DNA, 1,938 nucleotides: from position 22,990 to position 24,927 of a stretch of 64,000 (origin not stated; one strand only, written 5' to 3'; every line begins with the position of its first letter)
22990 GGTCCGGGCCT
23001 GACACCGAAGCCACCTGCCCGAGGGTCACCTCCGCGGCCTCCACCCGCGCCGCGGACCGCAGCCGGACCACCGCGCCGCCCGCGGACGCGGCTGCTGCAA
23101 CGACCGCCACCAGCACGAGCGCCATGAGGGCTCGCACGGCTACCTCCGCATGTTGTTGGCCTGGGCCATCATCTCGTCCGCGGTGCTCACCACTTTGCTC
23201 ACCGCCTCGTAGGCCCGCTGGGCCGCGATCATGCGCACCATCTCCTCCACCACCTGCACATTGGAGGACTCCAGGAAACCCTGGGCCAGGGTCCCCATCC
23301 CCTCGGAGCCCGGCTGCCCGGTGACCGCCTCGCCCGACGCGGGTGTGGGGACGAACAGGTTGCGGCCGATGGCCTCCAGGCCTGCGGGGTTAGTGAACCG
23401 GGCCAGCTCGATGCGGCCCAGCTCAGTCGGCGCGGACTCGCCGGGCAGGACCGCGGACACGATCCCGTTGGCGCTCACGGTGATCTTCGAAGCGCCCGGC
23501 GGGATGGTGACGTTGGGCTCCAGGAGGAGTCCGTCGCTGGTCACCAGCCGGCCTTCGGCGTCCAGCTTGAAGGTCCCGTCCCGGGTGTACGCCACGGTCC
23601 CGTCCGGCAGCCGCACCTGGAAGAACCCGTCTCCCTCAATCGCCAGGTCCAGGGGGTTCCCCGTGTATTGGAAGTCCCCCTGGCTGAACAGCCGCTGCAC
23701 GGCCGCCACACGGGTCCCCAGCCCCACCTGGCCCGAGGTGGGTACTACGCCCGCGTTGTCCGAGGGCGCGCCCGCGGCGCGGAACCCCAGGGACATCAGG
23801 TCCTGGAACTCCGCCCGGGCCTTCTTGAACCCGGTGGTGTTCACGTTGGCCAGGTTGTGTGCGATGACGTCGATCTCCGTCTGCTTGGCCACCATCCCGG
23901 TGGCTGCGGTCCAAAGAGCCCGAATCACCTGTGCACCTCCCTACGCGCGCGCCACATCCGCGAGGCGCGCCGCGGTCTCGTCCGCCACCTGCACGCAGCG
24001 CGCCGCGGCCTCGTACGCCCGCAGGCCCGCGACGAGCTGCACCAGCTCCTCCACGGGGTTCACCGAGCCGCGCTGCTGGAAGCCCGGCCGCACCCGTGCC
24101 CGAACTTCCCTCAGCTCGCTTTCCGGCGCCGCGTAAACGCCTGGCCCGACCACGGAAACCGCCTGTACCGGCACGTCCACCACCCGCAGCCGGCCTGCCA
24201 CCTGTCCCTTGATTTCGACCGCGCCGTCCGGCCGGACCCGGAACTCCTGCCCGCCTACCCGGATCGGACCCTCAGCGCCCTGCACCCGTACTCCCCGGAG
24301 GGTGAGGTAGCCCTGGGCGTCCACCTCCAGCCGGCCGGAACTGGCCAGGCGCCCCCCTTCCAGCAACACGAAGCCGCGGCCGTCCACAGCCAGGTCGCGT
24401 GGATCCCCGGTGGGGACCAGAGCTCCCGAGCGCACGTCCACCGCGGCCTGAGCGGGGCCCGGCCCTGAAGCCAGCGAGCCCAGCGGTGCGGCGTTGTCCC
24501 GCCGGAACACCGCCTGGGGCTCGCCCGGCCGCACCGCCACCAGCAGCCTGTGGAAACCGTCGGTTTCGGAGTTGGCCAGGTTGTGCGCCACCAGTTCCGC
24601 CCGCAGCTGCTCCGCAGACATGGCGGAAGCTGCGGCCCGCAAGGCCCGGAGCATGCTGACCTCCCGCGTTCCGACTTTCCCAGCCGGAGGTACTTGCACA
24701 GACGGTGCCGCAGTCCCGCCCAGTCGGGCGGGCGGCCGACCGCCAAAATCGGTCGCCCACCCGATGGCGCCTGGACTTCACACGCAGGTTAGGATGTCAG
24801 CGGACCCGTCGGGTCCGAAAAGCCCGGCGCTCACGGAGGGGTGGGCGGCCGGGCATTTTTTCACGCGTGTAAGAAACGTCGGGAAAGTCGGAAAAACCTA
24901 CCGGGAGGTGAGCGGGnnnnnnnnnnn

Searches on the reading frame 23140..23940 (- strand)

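Call 79: search_protein_families(library=pfam, proteins=[window:23140-23940:-], max_evalue=0.001)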
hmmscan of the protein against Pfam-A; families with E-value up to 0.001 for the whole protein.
window:23140-23940:- (266 aa): 3 families
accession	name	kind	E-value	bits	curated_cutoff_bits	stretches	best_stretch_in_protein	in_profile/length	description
PF22692.1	LlgE_F_G_D1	-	1.2e-27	96.2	27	1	100-163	1-64/64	Flagellar hook protein FlgE/F/G D1 domain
PF06429.18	Flg_bbr_C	-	4.7e-22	77.7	23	1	219-264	1-46/46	Flagellar basal body rod FlgEFG protein C-terminal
PF00460.25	Flg_bb_rod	-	1.9e-09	37.7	20.7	1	11-39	3-31/31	Flagella basal body rod protein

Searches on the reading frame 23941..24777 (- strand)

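Call 79: search_protein_families(library=pfam, proteins=[window:23941-24777:-], max_evalue=0.001)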
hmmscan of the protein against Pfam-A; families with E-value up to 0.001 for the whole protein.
window:23941-24777:- (278 aa): 2 families
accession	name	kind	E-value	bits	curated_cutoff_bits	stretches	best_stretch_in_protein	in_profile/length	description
PF06429.18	Flg_bbr_C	-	8.8e-09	35.2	23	1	238-273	9-44/46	Flagellar basal body rod FlgEFG protein C-terminal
PF00460.25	Flg_bb_rod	-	3e-06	27.5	20.7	1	46-75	1-30/31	Flagella basal body rod protein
